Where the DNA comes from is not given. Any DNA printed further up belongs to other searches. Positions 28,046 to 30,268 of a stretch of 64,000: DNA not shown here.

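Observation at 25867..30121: Tandem paralogues combining a GH42M/GATase1-like domain with an apparently inactive CE4-like domain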

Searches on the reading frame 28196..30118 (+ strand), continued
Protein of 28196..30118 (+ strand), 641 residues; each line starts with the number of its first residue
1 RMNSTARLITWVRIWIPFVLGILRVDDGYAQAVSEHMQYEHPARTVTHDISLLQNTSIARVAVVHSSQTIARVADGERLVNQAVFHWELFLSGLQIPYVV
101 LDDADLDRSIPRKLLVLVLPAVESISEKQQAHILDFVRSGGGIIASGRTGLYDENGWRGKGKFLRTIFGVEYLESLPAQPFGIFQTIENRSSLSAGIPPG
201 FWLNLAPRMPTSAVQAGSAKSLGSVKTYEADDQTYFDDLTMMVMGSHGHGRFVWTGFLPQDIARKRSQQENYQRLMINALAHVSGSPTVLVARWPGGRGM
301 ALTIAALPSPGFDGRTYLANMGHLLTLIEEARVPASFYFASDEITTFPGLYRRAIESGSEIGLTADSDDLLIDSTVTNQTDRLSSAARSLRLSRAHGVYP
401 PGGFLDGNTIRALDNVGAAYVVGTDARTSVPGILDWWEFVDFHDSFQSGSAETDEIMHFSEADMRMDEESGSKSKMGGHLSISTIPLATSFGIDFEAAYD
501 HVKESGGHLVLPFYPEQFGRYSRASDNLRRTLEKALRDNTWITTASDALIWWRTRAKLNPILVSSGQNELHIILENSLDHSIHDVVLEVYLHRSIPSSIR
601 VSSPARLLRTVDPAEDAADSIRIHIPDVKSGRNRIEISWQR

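Call 77: search_protein_families(library=pfam, proteins=[P0129, P0139, P0143, P0196, P0205, P0223, P0227, P0097, P0100], max_evalue=0.001)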
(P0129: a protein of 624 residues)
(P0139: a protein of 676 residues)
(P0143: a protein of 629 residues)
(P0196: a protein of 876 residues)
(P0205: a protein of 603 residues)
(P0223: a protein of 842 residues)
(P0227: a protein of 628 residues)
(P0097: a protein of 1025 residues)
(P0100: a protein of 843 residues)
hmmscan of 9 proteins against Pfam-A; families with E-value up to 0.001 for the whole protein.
P0129 (624 aa): 2 families
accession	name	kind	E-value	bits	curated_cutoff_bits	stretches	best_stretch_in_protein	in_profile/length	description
PF01522.26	Polysacc_deac_1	-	6.4e-17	62.1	23.1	1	322-422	22-123/124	Polysaccharide deacetylase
PF03065.20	Glyco_hydro_57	-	0.00022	21.1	21.2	1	369-427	114-173/291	Glycosyl hydrolase family 57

P0139 (676 aa): 4 families
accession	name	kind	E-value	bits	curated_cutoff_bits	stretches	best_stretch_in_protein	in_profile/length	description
PF01522.26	Polysacc_deac_1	-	4.2e-13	49.8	23.1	1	279-379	20-123/124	Polysaccharide deacetylase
PF18962.6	Por_Secre_tail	-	5.2e-12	46.3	27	1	598-673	2-74/75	Secretion system C-terminal sorting domain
PF08532.16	Glyco_hydro_42M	-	1.7e-05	24.9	25.8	1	29-156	4-134/207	Beta-galactosidase trimerisation domain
PF10096.14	DUF2334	-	9.4e-05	22.5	26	0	317-458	69-192/203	Uncharacterized protein conserved in bacteria (DUF2334)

P0143 (629 aa): 2 families
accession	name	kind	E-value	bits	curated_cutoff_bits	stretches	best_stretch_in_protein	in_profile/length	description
PF01522.26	Polysacc_deac_1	-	2.4e-13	50.6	23.1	1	299-414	8-123/124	Polysaccharide deacetylase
PF08532.16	Glyco_hydro_42M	-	1.9e-06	28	25.8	1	74-259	26-190/207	Beta-galactosidase trimerisation domain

P0196 (876 aa): 3 families
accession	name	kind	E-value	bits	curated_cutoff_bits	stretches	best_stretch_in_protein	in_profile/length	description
PF01522.26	Polysacc_deac_1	-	5.1e-11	43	23.1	1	300-401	20-122/124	Polysaccharide deacetylase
PF10096.14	DUF2334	-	3.7e-05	23.8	26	1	331-490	59-200/203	Uncharacterized protein conserved in bacteria (DUF2334)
PF08532.16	Glyco_hydro_42M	-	0.00036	20.6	25.8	1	90-139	52-101/207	Beta-galactosidase trimerisation domain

P0205 (603 aa): 2 families
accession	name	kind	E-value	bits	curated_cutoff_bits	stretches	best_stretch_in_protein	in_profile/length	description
PF01522.26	Polysacc_deac_1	-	2.6e-09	37.5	23.1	1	314-409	35-124/124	Polysaccharide deacetylase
PF03065.20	Glyco_hydro_57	-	9e-05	22.4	21.2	1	362-419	122-179/291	Glycosyl hydrolase family 57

P0223 (842 aa): 2 families
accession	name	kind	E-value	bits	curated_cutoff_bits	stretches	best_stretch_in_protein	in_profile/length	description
PF01522.26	Polysacc_deac_1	-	2.3e-09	37.7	23.1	1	280-382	21-123/124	Polysaccharide deacetylase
PF10096.14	DUF2334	-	5.3e-05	23.3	26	1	312-466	61-196/203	Uncharacterized protein conserved in bacteria (DUF2334)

P0227 (628 aa): 1 family
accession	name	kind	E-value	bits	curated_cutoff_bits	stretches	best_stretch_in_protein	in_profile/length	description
PF01522.26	Polysacc_deac_1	-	2.1e-15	57.2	23.1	1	328-426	23-122/124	Polysaccharide deacetylase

P0097 (1025 aa): 1 family
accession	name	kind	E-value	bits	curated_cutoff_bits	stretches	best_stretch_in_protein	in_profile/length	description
PF01522.26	Polysacc_deac_1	-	1.1e-07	32.2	23.1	1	347-457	13-123/124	Polysaccharide deacetylase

P0100 (843 aa): 2 families
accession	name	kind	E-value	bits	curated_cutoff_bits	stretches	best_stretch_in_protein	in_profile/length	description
PF01522.26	Polysacc_deac_1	-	6.4e-08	33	23.1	1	314-415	20-123/124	Polysaccharide deacetylase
PF06283.17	ThuA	-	0.00012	22.9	33.4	1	105-193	49-131/209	Trehalose utilisation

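Call 78: list_cluster_members(proteins=[P0129, P0139, P0143, P0205, P0227, P0134, P0203, P0093, P0101])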
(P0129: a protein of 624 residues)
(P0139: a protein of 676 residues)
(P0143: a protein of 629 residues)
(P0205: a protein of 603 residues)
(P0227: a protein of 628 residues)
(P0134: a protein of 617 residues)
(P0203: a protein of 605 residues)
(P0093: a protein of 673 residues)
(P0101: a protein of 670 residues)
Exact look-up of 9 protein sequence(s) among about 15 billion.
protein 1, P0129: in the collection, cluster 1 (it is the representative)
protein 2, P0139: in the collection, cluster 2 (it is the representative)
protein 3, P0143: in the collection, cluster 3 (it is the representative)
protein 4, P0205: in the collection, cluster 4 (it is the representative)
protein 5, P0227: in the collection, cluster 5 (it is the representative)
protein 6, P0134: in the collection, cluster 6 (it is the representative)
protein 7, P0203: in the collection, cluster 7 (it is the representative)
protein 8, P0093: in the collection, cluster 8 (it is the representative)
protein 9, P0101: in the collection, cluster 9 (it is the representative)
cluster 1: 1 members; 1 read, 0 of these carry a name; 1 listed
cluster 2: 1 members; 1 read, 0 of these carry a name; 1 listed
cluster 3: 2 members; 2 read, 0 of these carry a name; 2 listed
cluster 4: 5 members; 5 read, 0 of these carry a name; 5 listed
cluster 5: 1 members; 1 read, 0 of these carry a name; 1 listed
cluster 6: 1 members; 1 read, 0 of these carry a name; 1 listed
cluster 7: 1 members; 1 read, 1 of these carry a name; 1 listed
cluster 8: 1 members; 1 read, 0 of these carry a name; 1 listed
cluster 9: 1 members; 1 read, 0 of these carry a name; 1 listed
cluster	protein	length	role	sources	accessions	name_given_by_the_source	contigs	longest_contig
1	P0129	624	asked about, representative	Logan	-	-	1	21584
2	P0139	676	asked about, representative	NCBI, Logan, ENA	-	-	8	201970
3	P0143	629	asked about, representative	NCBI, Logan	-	-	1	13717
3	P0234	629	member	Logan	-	-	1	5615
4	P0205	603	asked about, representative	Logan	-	-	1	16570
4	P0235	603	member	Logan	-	-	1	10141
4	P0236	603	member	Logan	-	-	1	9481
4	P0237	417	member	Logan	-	-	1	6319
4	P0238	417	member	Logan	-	-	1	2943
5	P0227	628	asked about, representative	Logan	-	-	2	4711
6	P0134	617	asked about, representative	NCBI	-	-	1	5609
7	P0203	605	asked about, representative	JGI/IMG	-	peptidoglycan/xylan/chitin deacetylase (PgdA/CDA1 family)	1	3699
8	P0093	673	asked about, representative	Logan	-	-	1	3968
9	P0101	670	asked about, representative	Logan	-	-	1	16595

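Call 79: find_encoding_contigs(protein=P0129, flank=8000, max_places=2)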
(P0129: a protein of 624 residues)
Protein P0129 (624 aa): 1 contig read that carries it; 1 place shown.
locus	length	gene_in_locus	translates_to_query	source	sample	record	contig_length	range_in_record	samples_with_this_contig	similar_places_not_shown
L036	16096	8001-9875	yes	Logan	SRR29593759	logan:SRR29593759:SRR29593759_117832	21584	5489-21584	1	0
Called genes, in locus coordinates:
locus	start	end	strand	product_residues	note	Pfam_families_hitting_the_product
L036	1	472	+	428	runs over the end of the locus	PF06745:ATPase, PF00990:GGDEF (weak)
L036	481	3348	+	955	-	PF13432:TPR_16, PF14559:TPR_19, PF23914:TPR_CcmH_CycH, PF14559:TPR_19, PF23914:TPR_CcmH_CycH, PF13432:TPR_16, PF14559:TPR_19, PF23914:TPR_CcmH_CycH, +37 more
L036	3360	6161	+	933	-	PF24575:TPR_Slam (faint), PF00515:TPR_1 (faint), PF07719:TPR_2 (faint), PF12895:ANAPC3 (faint), PF13429:TPR_15 (weak), PF14559:TPR_19 (weak), PF23914:TPR_CcmH_CycH (weak), PF14559:TPR_19 (weak), +11 more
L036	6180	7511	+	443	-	PF13506:Glyco_transf_21, PF03142:Chitin_synth_2 (faint), PF00535:Glycos_transf_2, PF10111:Glyco_tranf_2_2 (weak), PF13641:Glyco_tranf_2_3, PF01644:Chitin_synth_1 (faint), PF13632:Glyco_trans_2_3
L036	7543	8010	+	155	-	-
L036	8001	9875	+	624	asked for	PF01522:Polysacc_deac_1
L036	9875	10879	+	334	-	-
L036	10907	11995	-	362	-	PF13439:Glyco_transf_4, PF00534:Glycos_transf_1, PF13692:Glyco_trans_1_4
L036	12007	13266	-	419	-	-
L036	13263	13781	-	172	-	PF00034:Cytochrom_C (weak), PF13442:Cytochrome_CBB3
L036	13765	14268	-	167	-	PF11821:ActD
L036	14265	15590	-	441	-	PF03916:NrfD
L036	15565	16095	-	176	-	?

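Call 82: find_encoding_contigs(protein=P0139, flank=9000, max_places=1)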
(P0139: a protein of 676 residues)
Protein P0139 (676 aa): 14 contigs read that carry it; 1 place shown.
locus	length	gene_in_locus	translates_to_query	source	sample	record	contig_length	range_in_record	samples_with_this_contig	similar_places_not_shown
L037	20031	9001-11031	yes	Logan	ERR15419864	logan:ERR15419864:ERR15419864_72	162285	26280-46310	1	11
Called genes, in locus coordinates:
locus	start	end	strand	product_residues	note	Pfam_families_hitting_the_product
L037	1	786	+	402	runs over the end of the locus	PF01053:Cys_Met_Meta_PP, PF06838:Met_gamma_lyase (weak), PF00155:Aminotran_1_2, PF00266:Aminotran_5 (faint), PF01041:DegT_DnrJ_EryC1 (weak)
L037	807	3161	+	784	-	PF08757:CotH, PF00932:LTD, PF13860:FlgD_ig, PF18962:Por_Secre_tail (weak)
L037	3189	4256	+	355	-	-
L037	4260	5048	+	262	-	PF09359:VTC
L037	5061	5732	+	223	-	PF16316:DUF4956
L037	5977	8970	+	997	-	PF00932:LTD, PF13290:CHB_HEX_C_1, PF13287:Fn3_assoc, PF08757:CotH, PF00932:LTD, PF18962:Por_Secre_tail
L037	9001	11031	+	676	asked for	PF08532:Glyco_hydro_42M (faint), PF01522:Polysacc_deac_1, PF18962:Por_Secre_tail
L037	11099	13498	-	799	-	PF01578:Cytochrom_C_asm, PF16327:CcmF_C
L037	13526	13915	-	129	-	PF03100:CcmE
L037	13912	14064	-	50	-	PF20077:CcmD_alt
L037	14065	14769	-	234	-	PF01578:Cytochrom_C_asm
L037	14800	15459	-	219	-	PF03379:CcmB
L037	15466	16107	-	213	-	PF02463:SMC_N (faint), PF13555:AAA_29 (faint), PF00005:ABC_tran, PF13304:AAA_21 (faint)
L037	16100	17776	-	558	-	PF13860:FlgD_ig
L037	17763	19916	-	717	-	PF13517:FG-GAP_3 (faint)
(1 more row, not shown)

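Call 83: find_encoding_contigs(protein=P0205, flank=9000, max_places=1)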
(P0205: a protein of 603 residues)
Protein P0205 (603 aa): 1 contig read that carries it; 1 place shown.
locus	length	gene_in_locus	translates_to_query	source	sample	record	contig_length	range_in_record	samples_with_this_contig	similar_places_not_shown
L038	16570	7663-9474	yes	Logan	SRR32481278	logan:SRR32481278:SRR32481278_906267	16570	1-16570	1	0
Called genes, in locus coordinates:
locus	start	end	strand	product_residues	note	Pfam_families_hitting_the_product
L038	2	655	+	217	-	?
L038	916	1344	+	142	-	PF07238:PilZ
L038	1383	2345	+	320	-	PF06745:ATPase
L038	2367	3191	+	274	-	PF25199:nSTAND_NTPase5 (faint), PF13191:AAA_16 (weak), PF13401:AAA_22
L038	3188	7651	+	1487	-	PF07719:TPR_2 (faint), PF12895:ANAPC3 (faint), PF13174:TPR_6 (faint), PF13176:TPR_7 (faint), PF13428:TPR_14 (faint), PF14559:TPR_19 (weak), PF23914:TPR_CcmH_CycH (weak), PF13432:TPR_16 (weak), +11 more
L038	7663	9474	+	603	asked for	PF01522:Polysacc_deac_1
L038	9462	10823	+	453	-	PF13506:Glyco_transf_21, PF00535:Glycos_transf_2, PF10111:Glyco_tranf_2_2 (weak), PF13641:Glyco_tranf_2_3, PF03142:Chitin_synth_2 (weak), PF01644:Chitin_synth_1 (faint), PF13632:Glyco_trans_2_3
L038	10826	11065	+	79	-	-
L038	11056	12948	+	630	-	-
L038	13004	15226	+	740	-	PF02838:Glyco_hydro_20b, PF07555:NAGidase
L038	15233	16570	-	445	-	?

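Call 84: find_encoding_contigs(protein=P0101, flank=9000, max_places=1)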
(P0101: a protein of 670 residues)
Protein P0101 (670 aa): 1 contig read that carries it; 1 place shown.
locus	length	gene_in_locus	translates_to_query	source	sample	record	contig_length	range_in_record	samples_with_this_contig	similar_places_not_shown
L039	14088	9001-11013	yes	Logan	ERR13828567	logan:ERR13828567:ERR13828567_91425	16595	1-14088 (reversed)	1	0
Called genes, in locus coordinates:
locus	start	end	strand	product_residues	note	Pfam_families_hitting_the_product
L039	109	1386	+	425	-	PF06745:ATPase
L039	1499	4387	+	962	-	PF13424:TPR_12 (faint), PF13428:TPR_14 (faint), PF13431:TPR_17 (faint), PF13432:TPR_16 (faint), PF14559:TPR_19 (faint), PF14561:TPR_20 (faint), PF23914:TPR_CcmH_CycH (faint), PF24575:TPR_Slam (faint), +3 more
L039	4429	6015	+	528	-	PF13506:Glyco_transf_21, PF00535:Glycos_transf_2, PF10111:Glyco_tranf_2_2 (weak), PF13641:Glyco_tranf_2_3, PF01644:Chitin_synth_1 (faint), PF03142:Chitin_synth_2, PF13632:Glyco_trans_2_3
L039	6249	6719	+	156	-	-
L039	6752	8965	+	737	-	-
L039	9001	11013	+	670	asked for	PF01522:Polysacc_deac_1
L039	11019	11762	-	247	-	PF02585:PIG-L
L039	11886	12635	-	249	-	PF05239:PRC (faint)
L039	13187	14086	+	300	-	?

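Call 93: find_homologous_proteins(query=P0129, max_evalue=1e-20)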
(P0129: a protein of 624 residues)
Query P0129 (624 aa): 19 proteins with E <= 1e-20 among 8000 candidates.
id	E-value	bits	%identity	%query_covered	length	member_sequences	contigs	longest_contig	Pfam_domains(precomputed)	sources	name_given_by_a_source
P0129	0.0e+0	1445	100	100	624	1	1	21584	PF01522.27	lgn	-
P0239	1.1e-102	362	32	98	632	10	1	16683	PF01522.27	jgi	-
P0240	1.3e-100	355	31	98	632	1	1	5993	PF01522.27,PF08532.17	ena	-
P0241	1.2e-98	349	31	97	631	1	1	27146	PF01522.27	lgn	-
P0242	4.8e-95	337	32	97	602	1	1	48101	PF01522.27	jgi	jgi:peptidoglycan/xylan/chitin deacetylase (PgdA/CDA1 family)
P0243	3.6e-94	334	32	90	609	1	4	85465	PF01522.27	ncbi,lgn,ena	-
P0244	4.4e-94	334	30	98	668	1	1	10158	-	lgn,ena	-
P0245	3.2e-93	331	30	98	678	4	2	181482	-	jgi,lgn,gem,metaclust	metaclust:\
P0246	2.3e-92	328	31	98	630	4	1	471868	PF01522.27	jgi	-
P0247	1.4e-91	326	30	98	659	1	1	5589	-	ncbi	-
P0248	2.7e-91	325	30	98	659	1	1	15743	-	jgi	-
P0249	2.9e-91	325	30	98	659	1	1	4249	-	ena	-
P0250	3.6e-91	324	29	98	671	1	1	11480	-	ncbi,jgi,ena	-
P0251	9.6e-66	240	29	98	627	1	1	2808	-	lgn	-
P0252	1.0e-53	201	29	98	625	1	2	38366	-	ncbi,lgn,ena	-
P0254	1.5e-51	193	28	84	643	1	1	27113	PF01522.27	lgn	-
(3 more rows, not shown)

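Call 94: find_encoding_contigs(protein=P0243, flank=9000, max_places=1)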
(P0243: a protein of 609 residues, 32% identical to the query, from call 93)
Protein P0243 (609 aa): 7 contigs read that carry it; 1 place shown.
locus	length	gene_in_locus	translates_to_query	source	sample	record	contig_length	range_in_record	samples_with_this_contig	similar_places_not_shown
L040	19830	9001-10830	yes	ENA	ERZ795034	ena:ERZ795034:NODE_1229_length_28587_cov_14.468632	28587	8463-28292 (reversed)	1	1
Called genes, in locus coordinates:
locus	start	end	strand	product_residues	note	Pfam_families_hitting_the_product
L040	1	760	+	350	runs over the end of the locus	?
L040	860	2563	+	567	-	PF02927:CelD_N, PF00759:Glyco_hydro_9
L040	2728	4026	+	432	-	PF06745:ATPase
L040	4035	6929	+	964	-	PF00515:TPR_1 (faint), PF14561:TPR_20 (faint), PF07719:TPR_2 (faint), PF13174:TPR_6 (faint), PF13176:TPR_7 (faint), PF13181:TPR_8 (faint), PF13371:TPR_9 (faint), PF13432:TPR_16 (weak), +5 more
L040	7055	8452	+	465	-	PF13506:Glyco_transf_21, PF00535:Glycos_transf_2, PF10111:Glyco_tranf_2_2, PF13641:Glyco_tranf_2_3, PF01644:Chitin_synth_1 (weak), PF03142:Chitin_synth_2 (weak), PF13632:Glyco_trans_2_3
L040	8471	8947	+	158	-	-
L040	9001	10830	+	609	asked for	PF01522:Polysacc_deac_1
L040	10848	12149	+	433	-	PF17957:Big_7 (weak)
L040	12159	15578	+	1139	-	PF08448:PAS_4 (faint), PF13188:PAS_8 (faint), PF00989:PAS (weak), PF13426:PAS_9, PF08447:PAS_3 (weak), PF00989:PAS, PF00512:HisKA (faint), PF00072:Response_reg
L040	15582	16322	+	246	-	PF00535:Glycos_transf_2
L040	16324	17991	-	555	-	PF13231:PMT_2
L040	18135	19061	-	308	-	PF00056:Ldh_1_N, PF02866:Ldh_1_C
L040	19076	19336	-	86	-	PF01016:Ribosomal_L27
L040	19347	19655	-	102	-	PF00829:Ribosomal_L21p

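Call 95: find_encoding_contigs(protein=P0245, flank=9000, max_places=1)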
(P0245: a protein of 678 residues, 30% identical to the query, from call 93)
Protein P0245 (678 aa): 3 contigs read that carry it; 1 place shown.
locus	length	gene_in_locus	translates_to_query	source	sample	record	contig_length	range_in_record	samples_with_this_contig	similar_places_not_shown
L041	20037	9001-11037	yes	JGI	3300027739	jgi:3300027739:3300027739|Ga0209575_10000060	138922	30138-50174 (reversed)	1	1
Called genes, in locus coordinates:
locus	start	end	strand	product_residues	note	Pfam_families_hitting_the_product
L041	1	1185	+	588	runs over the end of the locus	PF02927:CelD_N, PF00759:Glyco_hydro_9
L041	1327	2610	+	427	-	PF06745:ATPase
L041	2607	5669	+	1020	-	PF00515:TPR_1 (faint), PF07719:TPR_2 (faint), PF12895:ANAPC3 (faint), PF13174:TPR_6 (faint), PF13371:TPR_9 (faint), PF13424:TPR_12 (faint), PF13428:TPR_14 (faint), PF25062:ARM_TT21_N, +7 more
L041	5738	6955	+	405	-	PF13472:Lipase_GDSL_2 (weak)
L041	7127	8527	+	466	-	PF13506:Glyco_transf_21, PF00535:Glycos_transf_2, PF10111:Glyco_tranf_2_2 (weak), PF13641:Glyco_tranf_2_3, PF01644:Chitin_synth_1 (faint), PF03142:Chitin_synth_2, PF13632:Glyco_trans_2_3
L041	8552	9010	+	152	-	-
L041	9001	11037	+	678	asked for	-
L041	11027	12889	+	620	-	PF00041:fn3 (faint)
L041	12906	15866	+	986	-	PF08448:PAS_4 (faint), PF00989:PAS (weak), PF08447:PAS_3 (weak), PF13426:PAS_9, PF00989:PAS (weak), PF13426:PAS_9 (weak), PF00512:HisKA, PF00072:Response_reg, +1 more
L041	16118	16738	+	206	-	PF01726:LexA_DNA_bind, PF00717:Peptidase_S24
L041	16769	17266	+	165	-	PF02870:Methyltransf_1N, PF01035:DNA_binding_1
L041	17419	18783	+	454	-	PF00890:FAD_binding_2 (faint), PF01494:FAD_binding_3 (faint), PF03486:HI0933_like (faint), PF07992:Pyr_redox_2, PF12831:FAD_oxidored, PF13738:Pyr_redox_3 (weak), PF00070:Pyr_redox, PF02852:Pyr_redox_dim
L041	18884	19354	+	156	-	PF05163:DinB, PF12867:DinB_2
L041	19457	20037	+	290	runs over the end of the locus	PF01904:DUF72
